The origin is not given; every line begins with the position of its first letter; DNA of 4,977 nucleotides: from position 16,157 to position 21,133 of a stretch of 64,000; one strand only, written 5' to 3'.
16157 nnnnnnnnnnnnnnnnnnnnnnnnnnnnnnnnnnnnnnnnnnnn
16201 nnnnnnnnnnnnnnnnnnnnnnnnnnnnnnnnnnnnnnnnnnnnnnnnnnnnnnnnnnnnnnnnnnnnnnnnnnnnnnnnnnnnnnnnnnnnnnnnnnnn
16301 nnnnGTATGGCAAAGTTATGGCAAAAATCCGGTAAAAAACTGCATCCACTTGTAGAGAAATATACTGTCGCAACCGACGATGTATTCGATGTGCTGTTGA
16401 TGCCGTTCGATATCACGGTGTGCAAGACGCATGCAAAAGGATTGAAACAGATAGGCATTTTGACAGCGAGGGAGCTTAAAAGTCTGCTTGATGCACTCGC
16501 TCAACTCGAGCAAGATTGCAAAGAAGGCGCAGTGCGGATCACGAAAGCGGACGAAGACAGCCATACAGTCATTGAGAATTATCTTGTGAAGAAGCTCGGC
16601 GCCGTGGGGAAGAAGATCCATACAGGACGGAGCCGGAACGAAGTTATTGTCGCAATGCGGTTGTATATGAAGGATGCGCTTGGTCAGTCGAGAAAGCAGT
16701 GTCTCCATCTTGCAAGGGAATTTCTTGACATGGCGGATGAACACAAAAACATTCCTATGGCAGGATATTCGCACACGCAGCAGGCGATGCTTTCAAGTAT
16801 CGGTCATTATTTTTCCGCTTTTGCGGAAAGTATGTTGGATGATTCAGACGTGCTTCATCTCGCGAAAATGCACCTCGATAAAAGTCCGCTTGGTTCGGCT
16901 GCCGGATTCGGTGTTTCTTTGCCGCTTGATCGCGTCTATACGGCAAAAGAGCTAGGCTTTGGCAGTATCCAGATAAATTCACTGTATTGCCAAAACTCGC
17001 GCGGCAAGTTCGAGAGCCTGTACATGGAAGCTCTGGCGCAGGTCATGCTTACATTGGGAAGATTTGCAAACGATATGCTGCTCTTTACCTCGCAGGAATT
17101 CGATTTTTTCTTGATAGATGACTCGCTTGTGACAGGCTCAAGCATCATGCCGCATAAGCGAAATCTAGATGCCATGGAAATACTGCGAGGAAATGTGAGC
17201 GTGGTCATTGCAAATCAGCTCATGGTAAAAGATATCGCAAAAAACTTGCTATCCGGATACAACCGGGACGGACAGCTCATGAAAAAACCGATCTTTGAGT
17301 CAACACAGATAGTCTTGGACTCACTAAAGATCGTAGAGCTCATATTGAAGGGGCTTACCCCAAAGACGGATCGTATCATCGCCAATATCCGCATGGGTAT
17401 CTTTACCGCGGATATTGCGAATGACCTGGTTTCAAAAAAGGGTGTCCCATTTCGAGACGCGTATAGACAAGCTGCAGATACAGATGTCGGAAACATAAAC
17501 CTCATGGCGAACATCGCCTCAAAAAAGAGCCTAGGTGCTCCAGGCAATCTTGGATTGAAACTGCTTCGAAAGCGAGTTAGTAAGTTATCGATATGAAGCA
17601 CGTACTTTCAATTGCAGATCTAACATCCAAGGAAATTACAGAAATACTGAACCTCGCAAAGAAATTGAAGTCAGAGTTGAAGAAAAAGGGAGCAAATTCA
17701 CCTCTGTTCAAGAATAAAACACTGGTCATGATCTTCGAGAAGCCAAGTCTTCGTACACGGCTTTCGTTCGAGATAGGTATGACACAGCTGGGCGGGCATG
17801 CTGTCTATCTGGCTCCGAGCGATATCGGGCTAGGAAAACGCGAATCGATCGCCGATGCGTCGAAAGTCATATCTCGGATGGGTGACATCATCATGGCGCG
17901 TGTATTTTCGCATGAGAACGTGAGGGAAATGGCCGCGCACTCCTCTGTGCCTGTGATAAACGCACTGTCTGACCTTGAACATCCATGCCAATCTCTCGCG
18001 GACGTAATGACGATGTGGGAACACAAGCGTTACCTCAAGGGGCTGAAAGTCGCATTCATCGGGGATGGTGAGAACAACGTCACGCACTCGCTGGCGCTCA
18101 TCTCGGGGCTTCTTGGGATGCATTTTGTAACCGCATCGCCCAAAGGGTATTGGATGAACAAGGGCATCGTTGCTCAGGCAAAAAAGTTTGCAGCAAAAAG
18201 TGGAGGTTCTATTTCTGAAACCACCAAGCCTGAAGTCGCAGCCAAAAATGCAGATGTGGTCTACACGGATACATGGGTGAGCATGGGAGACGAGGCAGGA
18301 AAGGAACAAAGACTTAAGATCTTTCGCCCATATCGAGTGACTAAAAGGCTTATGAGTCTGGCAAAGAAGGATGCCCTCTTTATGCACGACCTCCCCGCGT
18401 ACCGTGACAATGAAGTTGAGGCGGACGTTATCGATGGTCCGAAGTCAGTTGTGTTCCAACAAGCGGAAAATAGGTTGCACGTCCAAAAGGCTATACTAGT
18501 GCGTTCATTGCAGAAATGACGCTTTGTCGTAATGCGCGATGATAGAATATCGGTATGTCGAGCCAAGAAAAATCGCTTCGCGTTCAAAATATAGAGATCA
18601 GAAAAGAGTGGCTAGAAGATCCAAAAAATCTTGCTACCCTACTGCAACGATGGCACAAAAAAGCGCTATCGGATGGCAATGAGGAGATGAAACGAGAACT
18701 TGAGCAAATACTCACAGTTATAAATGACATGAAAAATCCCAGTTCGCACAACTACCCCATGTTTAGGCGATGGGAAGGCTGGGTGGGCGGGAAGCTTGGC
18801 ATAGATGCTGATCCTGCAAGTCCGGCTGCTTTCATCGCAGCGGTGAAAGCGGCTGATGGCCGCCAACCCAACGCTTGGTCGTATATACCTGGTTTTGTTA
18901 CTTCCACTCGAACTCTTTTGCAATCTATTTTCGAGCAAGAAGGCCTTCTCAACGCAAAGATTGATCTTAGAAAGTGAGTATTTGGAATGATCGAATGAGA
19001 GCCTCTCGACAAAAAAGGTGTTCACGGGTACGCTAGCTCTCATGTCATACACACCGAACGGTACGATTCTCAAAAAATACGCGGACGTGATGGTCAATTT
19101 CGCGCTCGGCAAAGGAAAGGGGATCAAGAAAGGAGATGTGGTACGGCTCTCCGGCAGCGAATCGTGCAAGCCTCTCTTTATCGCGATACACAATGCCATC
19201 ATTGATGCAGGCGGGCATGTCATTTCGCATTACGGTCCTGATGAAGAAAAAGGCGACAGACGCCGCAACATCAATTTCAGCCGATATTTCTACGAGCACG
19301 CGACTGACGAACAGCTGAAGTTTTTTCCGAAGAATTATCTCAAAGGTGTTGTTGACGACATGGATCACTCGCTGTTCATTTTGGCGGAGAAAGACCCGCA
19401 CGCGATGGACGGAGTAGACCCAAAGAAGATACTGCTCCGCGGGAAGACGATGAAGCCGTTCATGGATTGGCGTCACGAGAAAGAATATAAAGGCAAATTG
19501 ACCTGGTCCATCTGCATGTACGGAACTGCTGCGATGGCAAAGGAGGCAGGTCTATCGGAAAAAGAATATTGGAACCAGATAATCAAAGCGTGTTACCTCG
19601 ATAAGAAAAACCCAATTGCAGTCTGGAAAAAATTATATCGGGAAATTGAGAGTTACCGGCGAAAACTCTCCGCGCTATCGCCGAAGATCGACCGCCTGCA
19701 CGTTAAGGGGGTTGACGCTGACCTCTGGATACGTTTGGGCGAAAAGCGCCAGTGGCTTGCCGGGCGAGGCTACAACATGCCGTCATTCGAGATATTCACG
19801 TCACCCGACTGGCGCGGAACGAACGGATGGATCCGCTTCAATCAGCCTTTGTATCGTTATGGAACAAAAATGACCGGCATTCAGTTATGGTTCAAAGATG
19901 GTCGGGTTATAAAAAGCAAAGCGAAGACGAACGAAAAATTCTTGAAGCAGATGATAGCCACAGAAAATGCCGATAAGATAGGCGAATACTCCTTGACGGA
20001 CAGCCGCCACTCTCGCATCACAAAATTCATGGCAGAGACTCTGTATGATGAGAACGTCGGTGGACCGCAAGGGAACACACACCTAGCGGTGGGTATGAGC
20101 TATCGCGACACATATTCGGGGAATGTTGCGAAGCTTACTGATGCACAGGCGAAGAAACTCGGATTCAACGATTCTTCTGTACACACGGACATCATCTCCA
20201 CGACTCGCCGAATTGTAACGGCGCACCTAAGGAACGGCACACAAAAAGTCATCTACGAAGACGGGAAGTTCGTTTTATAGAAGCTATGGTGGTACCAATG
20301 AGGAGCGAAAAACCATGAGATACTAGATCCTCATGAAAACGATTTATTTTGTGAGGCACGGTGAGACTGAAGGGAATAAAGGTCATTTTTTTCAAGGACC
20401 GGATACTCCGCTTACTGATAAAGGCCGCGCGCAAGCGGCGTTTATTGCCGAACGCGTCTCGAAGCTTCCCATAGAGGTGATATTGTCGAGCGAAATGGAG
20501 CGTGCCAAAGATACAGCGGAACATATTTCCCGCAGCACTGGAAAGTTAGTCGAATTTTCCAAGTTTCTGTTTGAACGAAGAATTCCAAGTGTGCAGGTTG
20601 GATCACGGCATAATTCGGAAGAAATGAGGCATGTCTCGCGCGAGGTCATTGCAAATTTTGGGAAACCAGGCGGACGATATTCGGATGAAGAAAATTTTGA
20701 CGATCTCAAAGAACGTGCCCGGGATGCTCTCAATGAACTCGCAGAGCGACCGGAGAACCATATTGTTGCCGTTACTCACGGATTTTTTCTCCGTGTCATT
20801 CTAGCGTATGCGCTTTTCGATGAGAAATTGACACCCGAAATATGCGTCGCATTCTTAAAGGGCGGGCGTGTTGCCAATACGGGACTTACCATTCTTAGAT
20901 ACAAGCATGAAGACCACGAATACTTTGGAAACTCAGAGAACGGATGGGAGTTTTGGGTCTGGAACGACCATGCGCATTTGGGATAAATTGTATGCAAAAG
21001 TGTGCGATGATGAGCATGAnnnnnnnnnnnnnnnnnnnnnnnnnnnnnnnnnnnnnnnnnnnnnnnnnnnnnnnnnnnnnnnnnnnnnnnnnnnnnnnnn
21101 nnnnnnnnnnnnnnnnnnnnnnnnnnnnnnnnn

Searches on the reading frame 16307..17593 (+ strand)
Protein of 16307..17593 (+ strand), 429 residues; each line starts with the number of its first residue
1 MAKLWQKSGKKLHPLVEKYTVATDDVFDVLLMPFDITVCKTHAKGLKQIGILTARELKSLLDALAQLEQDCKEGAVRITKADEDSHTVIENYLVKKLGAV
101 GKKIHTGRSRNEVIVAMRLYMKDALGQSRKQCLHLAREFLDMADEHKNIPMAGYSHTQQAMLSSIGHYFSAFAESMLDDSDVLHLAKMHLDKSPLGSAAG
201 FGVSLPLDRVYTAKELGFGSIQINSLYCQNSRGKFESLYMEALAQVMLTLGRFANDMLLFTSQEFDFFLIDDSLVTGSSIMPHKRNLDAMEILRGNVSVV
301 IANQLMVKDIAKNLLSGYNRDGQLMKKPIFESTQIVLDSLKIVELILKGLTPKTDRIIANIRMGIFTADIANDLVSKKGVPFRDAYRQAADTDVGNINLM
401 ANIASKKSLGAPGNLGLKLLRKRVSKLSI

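Call 69: search_protein_families(library=pfam, proteins=[window:16307-17593:+], max_evalue=0.0001)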
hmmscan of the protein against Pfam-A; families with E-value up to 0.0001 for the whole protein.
window:16307-17593:+ (429 aa): 1 family
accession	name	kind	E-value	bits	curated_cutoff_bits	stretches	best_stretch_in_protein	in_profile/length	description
PF00206.25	Lyase_1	-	3.7e-42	145.3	27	1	34-301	27-311/312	Lyase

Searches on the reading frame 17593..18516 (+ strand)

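Call 69: search_protein_families(library=pfam, proteins=[window:17593-18516:+], max_evalue=0.0001)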
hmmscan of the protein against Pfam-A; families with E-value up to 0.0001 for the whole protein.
window:17593-18516:+ (308 aa): 2 families
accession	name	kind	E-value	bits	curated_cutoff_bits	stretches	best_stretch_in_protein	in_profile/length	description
PF00185.30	OTCace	-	1e-60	204.8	29.4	1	149-303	1-155/157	Aspartate/ornithine carbamoyltransferase, Asp/Orn binding domain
PF02729.26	OTCace_N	-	2.9e-52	177.1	29.9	1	2-143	1-148/148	Aspartate/ornithine carbamoyltransferase, carbamoyl-P binding domain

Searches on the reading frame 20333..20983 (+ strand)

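Call 69: search_protein_families(library=pfam, proteins=[window:20333-20983:+], max_evalue=0.0001)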
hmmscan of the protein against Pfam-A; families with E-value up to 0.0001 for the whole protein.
window:20333-20983:+ (217 aa): 1 family
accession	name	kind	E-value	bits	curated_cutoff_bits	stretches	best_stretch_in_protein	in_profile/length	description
PF00300.27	His_Phos_1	-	1e-35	123.6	21.7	1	4-194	1-185/194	Histidine phosphatase superfamily (branch 1)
